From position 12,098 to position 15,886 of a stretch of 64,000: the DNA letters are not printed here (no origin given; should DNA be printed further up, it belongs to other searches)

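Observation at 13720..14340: Isoleucyl-tRNA synthetase with an internal histidine-phosphatase (PGAM-like) domain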

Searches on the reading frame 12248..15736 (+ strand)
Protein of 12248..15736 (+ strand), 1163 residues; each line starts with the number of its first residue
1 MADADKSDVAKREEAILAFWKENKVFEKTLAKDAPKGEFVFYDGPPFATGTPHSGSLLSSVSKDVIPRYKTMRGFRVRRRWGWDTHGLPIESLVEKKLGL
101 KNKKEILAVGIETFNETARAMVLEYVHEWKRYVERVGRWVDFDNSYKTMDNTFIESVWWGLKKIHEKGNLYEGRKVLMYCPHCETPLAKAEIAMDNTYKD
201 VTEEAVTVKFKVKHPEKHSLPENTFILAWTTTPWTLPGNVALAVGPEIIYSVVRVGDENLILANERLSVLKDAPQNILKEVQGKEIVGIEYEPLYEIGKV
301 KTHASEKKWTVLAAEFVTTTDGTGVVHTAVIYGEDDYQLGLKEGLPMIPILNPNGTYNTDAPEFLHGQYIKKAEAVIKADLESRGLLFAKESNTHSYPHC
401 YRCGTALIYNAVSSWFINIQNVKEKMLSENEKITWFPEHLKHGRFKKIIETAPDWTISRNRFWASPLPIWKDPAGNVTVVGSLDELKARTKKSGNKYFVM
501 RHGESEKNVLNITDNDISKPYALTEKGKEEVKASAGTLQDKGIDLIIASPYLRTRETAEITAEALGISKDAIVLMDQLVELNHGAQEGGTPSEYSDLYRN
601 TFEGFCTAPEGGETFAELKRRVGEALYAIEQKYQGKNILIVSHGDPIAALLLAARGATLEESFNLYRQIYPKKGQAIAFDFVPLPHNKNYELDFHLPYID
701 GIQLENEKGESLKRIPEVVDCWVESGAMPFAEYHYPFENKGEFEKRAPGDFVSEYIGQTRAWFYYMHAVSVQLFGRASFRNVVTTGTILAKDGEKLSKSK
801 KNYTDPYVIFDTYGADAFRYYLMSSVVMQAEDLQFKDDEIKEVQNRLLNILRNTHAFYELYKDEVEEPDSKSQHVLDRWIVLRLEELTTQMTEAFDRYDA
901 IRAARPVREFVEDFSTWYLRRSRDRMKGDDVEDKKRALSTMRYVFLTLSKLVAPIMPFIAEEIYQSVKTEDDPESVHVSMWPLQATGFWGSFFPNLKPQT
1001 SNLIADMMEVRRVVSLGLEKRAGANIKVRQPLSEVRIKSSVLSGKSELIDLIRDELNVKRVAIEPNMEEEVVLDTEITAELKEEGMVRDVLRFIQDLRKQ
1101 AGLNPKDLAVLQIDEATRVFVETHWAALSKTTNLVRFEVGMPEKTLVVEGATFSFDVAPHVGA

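Call 3: search_protein_families(library=pfam, proteins=[window:12248-15736:+], max_evalue=0.01)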
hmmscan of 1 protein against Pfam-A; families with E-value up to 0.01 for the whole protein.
window:12248-15736:+ (1163 aa): 5 families
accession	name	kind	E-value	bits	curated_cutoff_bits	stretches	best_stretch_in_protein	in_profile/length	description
PF00133.28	tRNA-synt_1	-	2.4e-121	405.8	22.7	2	16-496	2-274/414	tRNA synthetases class I (I, L, M and V)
PF00300.27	His_Phos_1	-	6.7e-32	111.2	21.7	1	498-663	2-167/194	Histidine phosphatase superfamily (branch 1)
PF08264.19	Anticodon_1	-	2.8e-29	102.3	25.1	1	877-1033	1-145/148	Anticodon-binding domain of tRNA ligase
PF09334.17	tRNA-synt_1g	-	3e-22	79.4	20.1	2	46-194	8-137/391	tRNA synthetases class I (M)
PF19302.4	DUF5915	-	7.6e-12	45.6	27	1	1071-1118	102-149/195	Domain of unknown function (DUF5915)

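Call 4: search_protein_families(library=ncbifam, proteins=[window:12248-15736:+], max_evalue=0.01)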
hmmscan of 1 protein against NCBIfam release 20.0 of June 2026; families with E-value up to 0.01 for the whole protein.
window:12248-15736:+ (1163 aa): 31 families (the best 25 are shown)
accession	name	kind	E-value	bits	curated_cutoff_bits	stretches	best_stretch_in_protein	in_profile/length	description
TIGR00392.1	ileS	equivalog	9.5e-245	814.8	621.4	2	5-500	4-509/861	isoleucine--tRNA ligase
NF000258.1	MupB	exception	5.8e-199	663.3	1900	3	12-472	8-458/1033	mupirocin-resistant isoleucine--tRNA ligase MupB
NF000257.1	MupA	exception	6.9e-192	639.8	1900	2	13-472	9-454/1024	mupirocin-resistant isoleucine--tRNA ligase MupA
TIGR00422.1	valS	equivalog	1.3e-116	390.7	612.1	3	710-1085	442-808/863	valine--tRNA ligase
NF009687.0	PRK13208.1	equivalog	1.1e-110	371.1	738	3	709-1070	449-795/801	valine--tRNA ligase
NF040702.1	ileS_w_GNAT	exception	3.3e-99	332.9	1999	3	6-263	16-278/1100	isoleucine--tRNA ligase, N-acetyltransferase domain-containing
NF004349.1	PRK05729.1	equivalog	6.1e-98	329.1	704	3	706-1033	428-747/860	valine--tRNA ligase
NF011492.0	PRK14900.1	equivalog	6.5e-71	239.5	1783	3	711-982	449-726/1044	valine--tRNA ligase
NF008957.0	PRK12300.1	subfamily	3.7e-62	210.5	677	3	9-327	6-312/946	leucine--tRNA ligase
NF000540.1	alt_ValS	exception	7.9e-54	182.9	900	3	714-1013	494-783/827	valine--tRNA ligase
TIGR00395.1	leuS_arch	equivalog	8.2e-53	179.6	648.5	3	19-337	10-316/938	leucine--tRNA ligase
TIGR00398.1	metG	equivalog_domain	9.4e-33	113.7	336.35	2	777-974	310-508/530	methionine--tRNA ligase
TIGR00396.1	leuS_bact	equivalog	1.6e-28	99.3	548.4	2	13-193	7-168/843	leucine--tRNA ligase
NF005567.0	PRK07238.1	equivalog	1.1e-25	90.8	326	1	488-660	171-343/378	bifunctional RNase H/acid phosphatase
NF008900.0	PRK12267.1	equivalog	1.2e-23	83.6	598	2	778-973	283-482/648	methionine--tRNA ligase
NF045917.1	PhserinePhPspA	equivalog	6.1e-16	58.7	350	1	496-659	3-166/211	phosphoserine phosphatase PspA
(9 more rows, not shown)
